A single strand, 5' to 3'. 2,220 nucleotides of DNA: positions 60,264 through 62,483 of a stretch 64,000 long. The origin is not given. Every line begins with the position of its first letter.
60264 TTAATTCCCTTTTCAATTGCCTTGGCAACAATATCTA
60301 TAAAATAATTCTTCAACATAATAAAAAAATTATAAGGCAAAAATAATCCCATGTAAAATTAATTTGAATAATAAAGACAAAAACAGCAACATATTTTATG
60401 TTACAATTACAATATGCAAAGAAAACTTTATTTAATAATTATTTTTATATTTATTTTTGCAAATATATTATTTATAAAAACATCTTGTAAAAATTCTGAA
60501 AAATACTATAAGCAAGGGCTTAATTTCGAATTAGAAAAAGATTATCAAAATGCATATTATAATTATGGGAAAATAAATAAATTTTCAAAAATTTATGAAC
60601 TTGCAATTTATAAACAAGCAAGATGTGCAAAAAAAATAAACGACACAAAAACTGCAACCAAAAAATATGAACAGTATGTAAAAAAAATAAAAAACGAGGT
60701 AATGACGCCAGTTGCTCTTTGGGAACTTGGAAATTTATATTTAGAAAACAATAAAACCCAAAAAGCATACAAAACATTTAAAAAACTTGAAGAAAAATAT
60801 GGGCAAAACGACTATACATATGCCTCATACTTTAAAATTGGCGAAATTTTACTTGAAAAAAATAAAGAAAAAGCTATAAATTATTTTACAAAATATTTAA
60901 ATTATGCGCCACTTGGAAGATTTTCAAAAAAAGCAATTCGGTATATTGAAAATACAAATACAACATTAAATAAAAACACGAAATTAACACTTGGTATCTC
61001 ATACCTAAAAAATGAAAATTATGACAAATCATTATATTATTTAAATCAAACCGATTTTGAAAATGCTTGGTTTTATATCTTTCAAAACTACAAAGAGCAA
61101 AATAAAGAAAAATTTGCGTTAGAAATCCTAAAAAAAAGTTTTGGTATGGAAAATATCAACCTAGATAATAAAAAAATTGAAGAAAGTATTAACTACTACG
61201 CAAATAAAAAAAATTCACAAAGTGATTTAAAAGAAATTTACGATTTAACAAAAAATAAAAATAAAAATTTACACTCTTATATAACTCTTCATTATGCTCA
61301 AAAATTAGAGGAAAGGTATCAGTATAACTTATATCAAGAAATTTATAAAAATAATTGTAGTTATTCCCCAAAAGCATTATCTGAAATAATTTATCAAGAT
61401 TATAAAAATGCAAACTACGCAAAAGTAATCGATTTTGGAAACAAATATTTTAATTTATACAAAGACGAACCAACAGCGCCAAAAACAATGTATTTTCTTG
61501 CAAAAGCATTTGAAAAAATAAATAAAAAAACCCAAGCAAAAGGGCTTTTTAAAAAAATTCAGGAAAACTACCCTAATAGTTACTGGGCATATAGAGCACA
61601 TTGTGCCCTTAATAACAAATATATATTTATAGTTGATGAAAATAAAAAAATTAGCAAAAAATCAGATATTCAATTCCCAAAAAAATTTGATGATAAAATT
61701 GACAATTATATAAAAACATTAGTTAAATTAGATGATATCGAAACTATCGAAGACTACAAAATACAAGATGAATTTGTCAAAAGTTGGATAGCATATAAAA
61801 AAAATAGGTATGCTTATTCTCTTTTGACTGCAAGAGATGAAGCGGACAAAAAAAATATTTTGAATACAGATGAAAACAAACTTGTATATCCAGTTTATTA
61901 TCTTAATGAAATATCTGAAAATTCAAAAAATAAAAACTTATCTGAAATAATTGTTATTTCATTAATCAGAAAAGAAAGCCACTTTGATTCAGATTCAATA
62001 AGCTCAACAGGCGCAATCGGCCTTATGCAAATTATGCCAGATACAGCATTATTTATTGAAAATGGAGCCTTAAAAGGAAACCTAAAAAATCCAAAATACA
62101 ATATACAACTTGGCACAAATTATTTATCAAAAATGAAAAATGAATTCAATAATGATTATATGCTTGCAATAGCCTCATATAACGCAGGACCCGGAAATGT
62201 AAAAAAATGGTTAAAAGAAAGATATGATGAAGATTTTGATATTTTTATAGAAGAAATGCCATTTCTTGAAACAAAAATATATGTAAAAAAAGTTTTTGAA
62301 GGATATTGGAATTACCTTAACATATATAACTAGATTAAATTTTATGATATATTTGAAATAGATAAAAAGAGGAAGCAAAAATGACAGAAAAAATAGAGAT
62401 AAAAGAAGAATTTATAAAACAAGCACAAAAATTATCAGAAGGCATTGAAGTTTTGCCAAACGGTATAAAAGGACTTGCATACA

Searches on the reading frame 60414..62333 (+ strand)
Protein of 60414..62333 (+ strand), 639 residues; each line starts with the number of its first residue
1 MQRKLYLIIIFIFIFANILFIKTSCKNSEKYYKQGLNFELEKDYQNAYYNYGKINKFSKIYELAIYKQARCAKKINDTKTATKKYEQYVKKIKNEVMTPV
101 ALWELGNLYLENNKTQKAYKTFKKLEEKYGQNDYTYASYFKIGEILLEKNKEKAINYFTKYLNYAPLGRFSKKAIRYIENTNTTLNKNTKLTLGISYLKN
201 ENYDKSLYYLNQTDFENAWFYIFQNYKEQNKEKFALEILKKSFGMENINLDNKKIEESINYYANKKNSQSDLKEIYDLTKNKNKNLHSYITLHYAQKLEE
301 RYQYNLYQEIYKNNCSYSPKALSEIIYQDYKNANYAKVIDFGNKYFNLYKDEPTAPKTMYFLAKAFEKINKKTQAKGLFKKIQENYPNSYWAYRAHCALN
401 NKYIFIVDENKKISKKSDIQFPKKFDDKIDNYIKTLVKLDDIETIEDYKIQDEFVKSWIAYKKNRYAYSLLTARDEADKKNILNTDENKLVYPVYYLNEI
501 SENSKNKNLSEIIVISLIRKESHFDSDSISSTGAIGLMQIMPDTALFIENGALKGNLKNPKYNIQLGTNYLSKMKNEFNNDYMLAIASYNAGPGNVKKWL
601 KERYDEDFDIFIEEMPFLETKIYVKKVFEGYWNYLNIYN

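Call 48: search_protein_families(library=pfam, proteins=[window:60414-62333:+], max_evalue=0.01)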
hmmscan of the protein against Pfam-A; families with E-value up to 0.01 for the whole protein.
window:60414-62333:+ (639 aa): 7 families
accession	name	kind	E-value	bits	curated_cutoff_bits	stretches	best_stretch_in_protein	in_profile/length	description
PF01464.25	SLT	-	2.3e-28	98.6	21.3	1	500-610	3-115/117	Transglycosylase SLT domain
PF13174.12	TPR_6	-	1.3e-15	57.3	26.3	1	362-389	6-33/33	Tetratricopeptide repeat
PF13424.12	TPR_12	-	8.8e-06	26.3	30.1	0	101-163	5-73/77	Tetratricopeptide repeat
PF14559.12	TPR_19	-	1.1e-05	26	25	0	348-392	17-62/68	Tetratricopeptide repeat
PF13428.12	TPR_14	-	7.8e-05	23.4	23.5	0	99-133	1-35/44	Tetratricopeptide repeat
PF07719.23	TPR_2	-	0.0011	19.4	27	0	101-129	3-31/34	Tetratricopeptide repeat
PF09976.15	TPR_21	-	0.0093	16.2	25.5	1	67-127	81-141/193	Tetratricopeptide repeat-like domain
